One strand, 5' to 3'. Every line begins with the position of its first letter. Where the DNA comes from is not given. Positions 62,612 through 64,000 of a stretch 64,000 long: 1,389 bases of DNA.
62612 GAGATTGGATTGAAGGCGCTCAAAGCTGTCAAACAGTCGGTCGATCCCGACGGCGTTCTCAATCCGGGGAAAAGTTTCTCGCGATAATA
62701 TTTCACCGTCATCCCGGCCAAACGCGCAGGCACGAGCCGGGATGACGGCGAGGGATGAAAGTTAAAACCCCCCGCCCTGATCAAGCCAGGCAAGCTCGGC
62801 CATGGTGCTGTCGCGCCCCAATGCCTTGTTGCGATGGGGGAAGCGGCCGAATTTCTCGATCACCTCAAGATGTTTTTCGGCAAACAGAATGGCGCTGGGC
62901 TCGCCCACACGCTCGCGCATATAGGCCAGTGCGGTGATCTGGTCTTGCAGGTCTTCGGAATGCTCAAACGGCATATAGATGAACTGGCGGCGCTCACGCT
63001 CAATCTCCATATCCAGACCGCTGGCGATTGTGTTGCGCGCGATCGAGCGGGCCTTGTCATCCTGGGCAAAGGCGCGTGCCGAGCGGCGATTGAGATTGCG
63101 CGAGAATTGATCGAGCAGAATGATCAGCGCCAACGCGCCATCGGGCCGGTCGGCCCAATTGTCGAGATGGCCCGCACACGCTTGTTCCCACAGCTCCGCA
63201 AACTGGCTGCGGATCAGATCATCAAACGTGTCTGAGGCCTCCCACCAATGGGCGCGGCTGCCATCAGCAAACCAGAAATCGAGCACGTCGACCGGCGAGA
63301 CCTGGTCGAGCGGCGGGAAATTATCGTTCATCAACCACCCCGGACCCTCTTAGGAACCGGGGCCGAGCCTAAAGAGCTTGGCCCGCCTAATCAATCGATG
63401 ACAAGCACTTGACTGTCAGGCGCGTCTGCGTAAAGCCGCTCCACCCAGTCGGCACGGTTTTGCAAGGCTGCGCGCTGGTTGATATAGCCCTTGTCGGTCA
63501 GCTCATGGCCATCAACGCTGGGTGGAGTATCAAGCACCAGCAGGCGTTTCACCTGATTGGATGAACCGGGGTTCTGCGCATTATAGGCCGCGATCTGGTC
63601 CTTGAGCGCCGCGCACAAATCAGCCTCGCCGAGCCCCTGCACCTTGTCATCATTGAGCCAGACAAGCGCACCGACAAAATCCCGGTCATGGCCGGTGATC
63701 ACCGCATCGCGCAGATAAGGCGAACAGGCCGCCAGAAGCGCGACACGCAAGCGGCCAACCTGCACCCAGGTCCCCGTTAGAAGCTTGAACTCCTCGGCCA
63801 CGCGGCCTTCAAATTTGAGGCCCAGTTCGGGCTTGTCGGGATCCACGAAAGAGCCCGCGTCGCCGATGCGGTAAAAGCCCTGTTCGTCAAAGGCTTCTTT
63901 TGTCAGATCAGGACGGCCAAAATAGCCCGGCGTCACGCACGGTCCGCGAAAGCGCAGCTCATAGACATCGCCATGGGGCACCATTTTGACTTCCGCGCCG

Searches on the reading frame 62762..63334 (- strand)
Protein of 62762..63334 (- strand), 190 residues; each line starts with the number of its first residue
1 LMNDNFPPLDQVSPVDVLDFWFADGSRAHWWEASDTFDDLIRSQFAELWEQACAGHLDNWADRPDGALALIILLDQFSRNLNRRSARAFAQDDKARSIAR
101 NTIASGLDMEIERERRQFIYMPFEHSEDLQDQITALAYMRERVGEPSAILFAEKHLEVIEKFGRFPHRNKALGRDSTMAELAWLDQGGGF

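Call 27: search_protein_families(library=pfam, proteins=[window:62762-63334:-], max_evalue=0.001)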
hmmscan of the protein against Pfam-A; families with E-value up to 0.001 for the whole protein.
window:62762-63334:- (190 aa): 1 family
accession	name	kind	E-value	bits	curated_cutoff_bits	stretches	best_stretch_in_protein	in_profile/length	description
PF06041.17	DUF924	-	1.5e-60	204.9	27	1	17-188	1-180/180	Bacterial protein of unknown function (DUF924)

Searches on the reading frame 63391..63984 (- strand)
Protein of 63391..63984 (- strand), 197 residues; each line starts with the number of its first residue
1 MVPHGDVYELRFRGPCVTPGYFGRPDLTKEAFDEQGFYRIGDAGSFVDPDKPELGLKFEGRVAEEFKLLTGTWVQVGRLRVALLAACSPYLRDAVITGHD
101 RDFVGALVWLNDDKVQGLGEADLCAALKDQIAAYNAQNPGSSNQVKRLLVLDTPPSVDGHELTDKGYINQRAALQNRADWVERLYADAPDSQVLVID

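Call 27: search_protein_families(library=pfam, proteins=[window:63391-63984:-], max_evalue=0.001)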
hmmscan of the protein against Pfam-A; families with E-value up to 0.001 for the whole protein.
window:63391-63984:- (197 aa): 1 family
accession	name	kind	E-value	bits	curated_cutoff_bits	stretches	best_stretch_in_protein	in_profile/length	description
PF23562.2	AMP-binding_C_3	-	8.2e-12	46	20.8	1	84-187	22-122/124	AMP-binding enzyme C-terminal domain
